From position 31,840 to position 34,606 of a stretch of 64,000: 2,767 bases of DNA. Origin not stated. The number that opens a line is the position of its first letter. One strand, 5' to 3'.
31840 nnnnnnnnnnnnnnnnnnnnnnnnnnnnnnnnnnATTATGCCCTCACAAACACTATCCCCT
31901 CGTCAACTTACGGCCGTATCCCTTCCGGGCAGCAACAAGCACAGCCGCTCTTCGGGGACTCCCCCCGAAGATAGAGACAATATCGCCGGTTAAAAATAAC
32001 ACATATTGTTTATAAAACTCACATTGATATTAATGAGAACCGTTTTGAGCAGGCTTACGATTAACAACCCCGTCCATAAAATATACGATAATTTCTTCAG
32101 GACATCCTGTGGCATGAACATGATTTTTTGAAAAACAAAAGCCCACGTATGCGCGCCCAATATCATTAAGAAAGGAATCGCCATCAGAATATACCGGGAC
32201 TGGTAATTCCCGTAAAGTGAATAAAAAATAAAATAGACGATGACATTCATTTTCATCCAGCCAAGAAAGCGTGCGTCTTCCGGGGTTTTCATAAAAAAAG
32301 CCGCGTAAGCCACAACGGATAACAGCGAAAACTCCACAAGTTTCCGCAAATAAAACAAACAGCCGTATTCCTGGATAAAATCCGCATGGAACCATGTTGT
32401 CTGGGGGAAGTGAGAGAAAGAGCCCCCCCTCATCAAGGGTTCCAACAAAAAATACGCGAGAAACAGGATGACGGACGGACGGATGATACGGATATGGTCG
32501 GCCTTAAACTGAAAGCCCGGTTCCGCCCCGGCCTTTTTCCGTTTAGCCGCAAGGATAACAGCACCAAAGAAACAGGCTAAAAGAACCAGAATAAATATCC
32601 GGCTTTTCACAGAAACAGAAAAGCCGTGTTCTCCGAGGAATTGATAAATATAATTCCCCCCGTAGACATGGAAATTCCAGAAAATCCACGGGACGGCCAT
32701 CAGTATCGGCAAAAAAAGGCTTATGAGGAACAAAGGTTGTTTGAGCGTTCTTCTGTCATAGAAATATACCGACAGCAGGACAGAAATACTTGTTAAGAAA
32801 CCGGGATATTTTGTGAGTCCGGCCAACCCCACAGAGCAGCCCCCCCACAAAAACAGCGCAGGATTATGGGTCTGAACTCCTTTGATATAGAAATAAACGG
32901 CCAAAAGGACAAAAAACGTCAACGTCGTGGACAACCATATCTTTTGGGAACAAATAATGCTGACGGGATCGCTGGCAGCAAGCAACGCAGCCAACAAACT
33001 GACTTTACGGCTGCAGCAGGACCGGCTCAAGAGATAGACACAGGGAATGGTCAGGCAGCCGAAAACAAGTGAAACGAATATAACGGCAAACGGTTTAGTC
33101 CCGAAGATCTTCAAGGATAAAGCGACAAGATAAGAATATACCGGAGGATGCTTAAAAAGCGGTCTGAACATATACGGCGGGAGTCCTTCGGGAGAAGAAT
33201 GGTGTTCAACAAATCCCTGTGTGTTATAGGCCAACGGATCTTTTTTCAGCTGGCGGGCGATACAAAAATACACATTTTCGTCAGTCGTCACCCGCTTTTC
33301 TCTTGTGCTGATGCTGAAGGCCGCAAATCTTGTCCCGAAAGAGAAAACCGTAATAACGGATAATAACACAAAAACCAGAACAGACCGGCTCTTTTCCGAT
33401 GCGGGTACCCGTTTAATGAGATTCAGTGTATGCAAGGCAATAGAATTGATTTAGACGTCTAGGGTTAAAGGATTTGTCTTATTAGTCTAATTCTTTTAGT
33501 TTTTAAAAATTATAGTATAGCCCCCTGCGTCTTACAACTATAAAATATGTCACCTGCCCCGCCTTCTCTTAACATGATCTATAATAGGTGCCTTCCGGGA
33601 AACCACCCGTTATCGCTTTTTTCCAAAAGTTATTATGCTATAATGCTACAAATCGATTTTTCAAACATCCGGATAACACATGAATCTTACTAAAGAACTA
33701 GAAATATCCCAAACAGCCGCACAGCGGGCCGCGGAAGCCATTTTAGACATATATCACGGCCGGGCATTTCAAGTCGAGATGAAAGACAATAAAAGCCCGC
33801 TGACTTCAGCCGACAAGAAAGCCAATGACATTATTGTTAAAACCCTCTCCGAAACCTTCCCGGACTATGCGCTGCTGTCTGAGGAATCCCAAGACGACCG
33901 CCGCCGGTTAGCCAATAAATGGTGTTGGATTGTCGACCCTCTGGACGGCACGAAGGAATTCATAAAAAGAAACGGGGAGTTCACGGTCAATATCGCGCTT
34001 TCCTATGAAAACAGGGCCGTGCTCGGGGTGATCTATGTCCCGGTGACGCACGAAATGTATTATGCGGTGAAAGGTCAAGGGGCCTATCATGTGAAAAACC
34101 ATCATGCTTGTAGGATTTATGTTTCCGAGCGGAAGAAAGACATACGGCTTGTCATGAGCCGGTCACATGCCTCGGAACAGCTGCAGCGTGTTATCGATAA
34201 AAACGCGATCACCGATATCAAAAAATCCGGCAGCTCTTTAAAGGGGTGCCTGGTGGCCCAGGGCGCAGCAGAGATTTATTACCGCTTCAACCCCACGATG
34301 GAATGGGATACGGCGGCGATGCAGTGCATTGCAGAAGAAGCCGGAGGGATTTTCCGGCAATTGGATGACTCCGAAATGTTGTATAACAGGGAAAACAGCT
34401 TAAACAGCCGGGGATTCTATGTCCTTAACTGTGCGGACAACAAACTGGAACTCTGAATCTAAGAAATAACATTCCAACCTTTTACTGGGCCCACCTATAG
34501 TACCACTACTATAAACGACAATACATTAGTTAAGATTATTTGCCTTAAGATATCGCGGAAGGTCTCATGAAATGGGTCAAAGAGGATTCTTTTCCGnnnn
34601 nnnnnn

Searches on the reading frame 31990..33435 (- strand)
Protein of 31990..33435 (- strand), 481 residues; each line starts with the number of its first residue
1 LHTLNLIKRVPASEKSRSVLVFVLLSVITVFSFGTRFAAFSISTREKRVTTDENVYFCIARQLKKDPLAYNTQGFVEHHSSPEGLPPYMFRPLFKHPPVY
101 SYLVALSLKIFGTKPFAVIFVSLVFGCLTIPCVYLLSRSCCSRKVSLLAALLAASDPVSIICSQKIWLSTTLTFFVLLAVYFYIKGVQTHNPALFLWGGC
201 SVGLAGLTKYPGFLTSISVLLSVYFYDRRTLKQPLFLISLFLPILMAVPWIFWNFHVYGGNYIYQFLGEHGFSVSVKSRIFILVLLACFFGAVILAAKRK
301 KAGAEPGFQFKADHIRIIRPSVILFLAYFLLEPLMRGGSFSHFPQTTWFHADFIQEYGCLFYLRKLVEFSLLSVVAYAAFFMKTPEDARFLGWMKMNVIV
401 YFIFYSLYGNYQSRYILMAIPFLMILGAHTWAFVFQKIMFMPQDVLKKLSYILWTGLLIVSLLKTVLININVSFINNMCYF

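Call 3: search_protein_families(library=pfam, proteins=[window:31990-33435:-], max_evalue=0.01)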
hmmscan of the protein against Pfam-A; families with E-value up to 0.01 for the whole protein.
window:31990-33435:- (481 aa): 2 families
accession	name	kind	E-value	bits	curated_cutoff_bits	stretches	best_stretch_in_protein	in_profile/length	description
PF13231.12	PMT_2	-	2.3e-23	83.6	26.1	1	95-253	1-160/160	Dolichyl-phosphate-mannose-protein mannosyltransferase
PF02366.24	PMT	-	4.5e-10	40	22.7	1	91-223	57-196/245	Dolichyl-phosphate-mannose-protein mannosyltransferase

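Call 5: search_protein_families(library=ncbifam, proteins=[window:31990-33435:-], max_evalue=0.001)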
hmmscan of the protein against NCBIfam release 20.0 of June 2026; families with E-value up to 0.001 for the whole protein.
window:31990-33435:- (481 aa): 3 families
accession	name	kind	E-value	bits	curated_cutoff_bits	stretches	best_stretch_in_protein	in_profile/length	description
NF058602.1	PrMnsylTfPmt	equivalog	4.2e-11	42.3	800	1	25-188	38-192/530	protein O-mannosyltransferase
TIGR04154.1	archaeo_STT3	subfamily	0.00013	20.5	450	1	24-160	3-140/831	oligosaccharyl transferase, archaeosortase A system-associated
TIGR03663.1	TIGR03663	subfamily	0.0002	20.5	126.25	1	88-209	44-163/435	flippase activity-associated protein Agl23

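Call 39: find_related_loci(query=window:31990-33435:-, collection=metagenome_contigs, flank=10000)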
Query window:31990-33435:- (481 aa) in metagenome_contigs; peptide patterns used: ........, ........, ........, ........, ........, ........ (x = any residue, [..] = any of these).
68 stretches matched a pattern, but none encodes a relative of the query by tblastn (E <= 1e-3).

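Call 40: find_homologous_proteins(query=window:31990-33435:-, max_evalue=1e-10)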
Query window:31990-33435:- (481 aa): 17 proteins with E <= 1e-10 among 8000 candidates.
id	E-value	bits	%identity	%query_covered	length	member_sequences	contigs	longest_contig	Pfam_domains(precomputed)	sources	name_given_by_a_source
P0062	4.5e-257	872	100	82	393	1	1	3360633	PF02366.25,PF13231.13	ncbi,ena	-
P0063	4.9e-107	377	42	96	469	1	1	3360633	PF02366.25,PF13231.13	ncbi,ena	-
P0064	2.7e-71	259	35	97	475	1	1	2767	PF02366.25,PF13231.13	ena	-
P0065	6.5e-69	251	35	100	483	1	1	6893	PF02366.25,PF13231.13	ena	-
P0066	5.6e-66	242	35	98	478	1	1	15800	PF02366.25,PF13231.13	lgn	-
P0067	1.1e-65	241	35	98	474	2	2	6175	PF02366.25,PF13231.13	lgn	-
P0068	1.5e-65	240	32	97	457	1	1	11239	PF13231.13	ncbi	-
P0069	2.0e-65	240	32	98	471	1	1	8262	PF02366.25,PF13231.13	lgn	-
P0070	7.6e-65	238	33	93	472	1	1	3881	PF02366.25,PF13231.13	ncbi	-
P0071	1.3e-62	231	33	97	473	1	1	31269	PF02366.25,PF13231.13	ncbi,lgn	-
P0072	9.5e-60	221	33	97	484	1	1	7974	PF02366.25,PF13231.13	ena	-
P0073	2.6e-58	216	32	94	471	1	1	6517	PF02366.25,PF13231.13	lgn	-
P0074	4.7e-53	199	32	99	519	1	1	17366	PF02366.25,PF13231.13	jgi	jgi:4-amino-4-deoxy-L-arabinose transferase-like glycosyltransferase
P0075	7.8e-53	198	33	97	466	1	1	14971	PF02366.25,PF13231.13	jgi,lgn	jgi:4-amino-4-deoxy-L-arabinose transferase-like glycosyltransferase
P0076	1.1e-48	185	33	85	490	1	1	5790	PF02366.25,PF02810.22,PF13231.13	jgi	jgi:4-amino-4-deoxy-L-arabinose transferase-like glycosyltransferase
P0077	8.4e-47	179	34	91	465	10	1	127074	PF02366.25,PF13231.13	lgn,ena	-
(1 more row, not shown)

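Call 41: find_encoding_contigs(protein=P0071, flank=10000, max_places=1)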
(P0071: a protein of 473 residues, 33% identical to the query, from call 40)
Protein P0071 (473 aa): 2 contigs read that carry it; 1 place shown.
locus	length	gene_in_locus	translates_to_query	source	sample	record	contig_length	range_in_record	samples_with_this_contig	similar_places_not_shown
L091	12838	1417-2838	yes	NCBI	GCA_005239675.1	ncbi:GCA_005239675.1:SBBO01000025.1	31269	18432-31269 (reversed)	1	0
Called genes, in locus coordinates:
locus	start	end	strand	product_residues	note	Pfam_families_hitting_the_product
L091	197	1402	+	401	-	PF00365:PFK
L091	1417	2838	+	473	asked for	PF02366:PMT, PF13231:PMT_2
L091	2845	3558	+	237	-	PF13489:Methyltransf_23, PF08241:Methyltransf_11, PF08242:Methyltransf_12 (weak), PF13847:Methyltransf_31 (weak)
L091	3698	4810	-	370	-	PF13439:Glyco_transf_4, PF13579:Glyco_trans_4_4, PF00534:Glycos_transf_1, PF13692:Glyco_trans_1_4, PF13524:Glyco_trans_1_2 (weak), PF20706:GT4-conflict (weak)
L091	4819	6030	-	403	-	PF13439:Glyco_transf_4 (weak), PF13579:Glyco_trans_4_4, PF00534:Glycos_transf_1, PF13692:Glyco_trans_1_4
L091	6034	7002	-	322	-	PF03706:LPG_synthase_TM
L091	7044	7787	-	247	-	PF13578:Methyltransf_24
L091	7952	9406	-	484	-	PF13231:PMT_2 (faint)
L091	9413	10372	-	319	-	PF00535:Glycos_transf_2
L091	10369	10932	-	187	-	PF02677:QueH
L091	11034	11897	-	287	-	PF01256:Carb_kinase, PF08543:Phos_pyr_kin, PF02110:HK (weak)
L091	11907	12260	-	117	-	PF01648:ACPS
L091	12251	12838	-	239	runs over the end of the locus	PF03740:PdxJ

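Call 42: find_encoding_contigs(protein=P0066, flank=10000, max_places=1)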
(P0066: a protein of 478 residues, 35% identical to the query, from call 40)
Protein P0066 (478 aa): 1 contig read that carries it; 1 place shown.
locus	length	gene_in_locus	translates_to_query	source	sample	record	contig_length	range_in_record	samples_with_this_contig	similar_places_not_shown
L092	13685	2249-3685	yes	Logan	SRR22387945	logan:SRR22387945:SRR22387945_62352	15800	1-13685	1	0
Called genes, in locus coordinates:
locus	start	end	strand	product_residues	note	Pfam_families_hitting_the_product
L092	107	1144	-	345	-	PF02445:NadA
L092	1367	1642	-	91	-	PF12844:HTH_19, PF13560:HTH_31, PF01381:HTH_3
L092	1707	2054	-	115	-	PF05973:Gp49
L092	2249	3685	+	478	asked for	PF02366:PMT, PF13231:PMT_2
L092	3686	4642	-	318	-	PF03706:LPG_synthase_TM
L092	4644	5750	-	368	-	PF02350:Epimerase_2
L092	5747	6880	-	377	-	PF00534:Glycos_transf_1 (faint)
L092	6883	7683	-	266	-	PF13489:Methyltransf_23, PF05175:MTS (weak), PF13649:Methyltransf_25, PF13847:Methyltransf_31, PF08241:Methyltransf_11, PF08242:Methyltransf_12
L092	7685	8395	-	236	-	PF13578:Methyltransf_24 (weak)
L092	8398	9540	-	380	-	PF20706:GT4-conflict (weak), PF00534:Glycos_transf_1, PF13692:Glyco_trans_1_4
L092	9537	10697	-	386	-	PF01041:DegT_DnrJ_EryC1, PF00155:Aminotran_1_2 (weak), PF01053:Cys_Met_Meta_PP (weak)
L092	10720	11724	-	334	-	PF00106:adh_short (faint), PF01073:3Beta_HSD, PF01370:Epimerase, PF02719:Polysacc_synt_2, PF04321:RmlD_sub_bind, PF07993:NAD_binding_4, PF16363:GDP_Man_Dehyd, PF13460:NAD_binding_10 (weak)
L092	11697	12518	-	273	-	PF01370:Epimerase, PF04321:RmlD_sub_bind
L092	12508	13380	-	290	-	PF00483:NTP_transferase, PF12804:NTP_transf_3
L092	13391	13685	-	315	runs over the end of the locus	PF00535:Glycos_transf_2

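Call 43: find_encoding_contigs(protein=P0077, flank=10000, max_places=1)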
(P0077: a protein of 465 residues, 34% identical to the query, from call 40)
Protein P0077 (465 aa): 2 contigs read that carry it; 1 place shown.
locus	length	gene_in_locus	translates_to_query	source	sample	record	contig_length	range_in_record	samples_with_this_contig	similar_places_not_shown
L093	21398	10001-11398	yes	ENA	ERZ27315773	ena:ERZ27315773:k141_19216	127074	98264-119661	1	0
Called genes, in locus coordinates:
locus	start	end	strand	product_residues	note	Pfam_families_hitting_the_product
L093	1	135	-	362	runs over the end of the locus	PF00953:Glycos_transf_4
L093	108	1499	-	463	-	PF01225:Mur_ligase, PF08245:Mur_ligase_M, PF02875:Mur_ligase_C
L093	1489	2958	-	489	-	PF01225:Mur_ligase, PF08245:Mur_ligase_M, PF02875:Mur_ligase_C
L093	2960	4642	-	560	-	PF03717:PBP_dimer, PF00905:Transpeptidase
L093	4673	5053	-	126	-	-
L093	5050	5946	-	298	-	PF01795:Methyltransf_5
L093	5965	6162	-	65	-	-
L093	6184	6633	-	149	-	PF02381:MraZ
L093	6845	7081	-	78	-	PF13456:RVT_3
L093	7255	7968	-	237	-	PF24481:CT398_CC, PF02591:Zn_ribbon_9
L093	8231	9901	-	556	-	PF19529:DUF6057 (weak), PF12895:ANAPC3 (weak), PF23914:TPR_CcmH_CycH (weak), PF25063:ARM_TT21_C (weak), PF00515:TPR_1 (weak), PF13371:TPR_9 (weak), PF13414:TPR_11, PF13432:TPR_16, +12 more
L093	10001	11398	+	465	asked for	PF02366:PMT, PF13231:PMT_2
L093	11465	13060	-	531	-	PF03979:Sigma70_r1_1, PF00140:Sigma70_r1_2, PF04542:Sigma70_r2, PF04539:Sigma70_r3, PF04545:Sigma70_r4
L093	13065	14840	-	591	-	PF01807:Zn_ribbon_DnaG, PF08275:DNAG_N, PF13662:Toprim_4, PF01751:Toprim, PF13155:Toprim_2, PF13362:Toprim_3 (weak), PF10410:DnaB_bind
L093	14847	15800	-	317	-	PF01784:DUF34_NIF3 (faint)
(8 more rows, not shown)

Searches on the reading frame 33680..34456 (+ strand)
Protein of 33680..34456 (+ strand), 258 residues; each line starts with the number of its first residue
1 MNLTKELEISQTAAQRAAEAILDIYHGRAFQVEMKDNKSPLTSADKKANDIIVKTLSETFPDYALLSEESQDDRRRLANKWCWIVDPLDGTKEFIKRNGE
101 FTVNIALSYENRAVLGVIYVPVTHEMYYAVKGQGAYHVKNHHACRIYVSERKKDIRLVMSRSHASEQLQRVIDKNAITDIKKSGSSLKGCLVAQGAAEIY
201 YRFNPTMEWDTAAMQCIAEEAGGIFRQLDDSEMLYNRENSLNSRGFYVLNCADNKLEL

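Call 3: search_protein_families(library=pfam, proteins=[window:33680-34456:+], max_evalue=0.01)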
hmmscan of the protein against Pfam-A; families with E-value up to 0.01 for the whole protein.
window:33680-34456:+ (258 aa): 1 family
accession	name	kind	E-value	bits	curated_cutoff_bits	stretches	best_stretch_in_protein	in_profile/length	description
PF00459.30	Inositol_P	-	1.5e-53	182.5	27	1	5-240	4-250/271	Inositol monophosphatase family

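Call 5: search_protein_families(library=ncbifam, proteins=[window:33680-34456:+], max_evalue=0.001)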
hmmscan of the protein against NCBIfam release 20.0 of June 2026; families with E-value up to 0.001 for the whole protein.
window:33680-34456:+ (258 aa): 7 families
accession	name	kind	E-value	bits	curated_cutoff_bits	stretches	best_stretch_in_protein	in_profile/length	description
TIGR01331.1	bisphos_cysQ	equivalog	3.3e-73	246.4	228.8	1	12-248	7-248/250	3'(2'),5'-bisphosphate nucleotidase CysQ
NF008182.0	PRK10931.1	equivalog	4.2e-59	199.6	379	1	13-248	8-243/246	3'(2'),5'-bisphosphate nucleotidase CysQ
TIGR02067.1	his_9_HisN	equivalog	1e-38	133.3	275.15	1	8-232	3-228/252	histidinol-phosphatase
NF009321.0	PRK12676.1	equivalog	6.6e-23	81.1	264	1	7-235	8-236/264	bifunctional fructose-bisphosphatase/inositol-phosphate phosphatase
NF008027.1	PRK10757.1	equivalog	9.6e-23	80.4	332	1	7-228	5-230/267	inositol-1-monophosphatase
TIGR01330.1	bisphos_HAL2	equivalog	2.5e-20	72.6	267.05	3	126-243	199-330/359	3'(2'),5'-bisphosphate nucleotidase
NF010678.0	PRK14076.1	equivalog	6.6e-15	55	493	1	39-244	40-265/570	bifunctional NADP phosphatase/NAD kinase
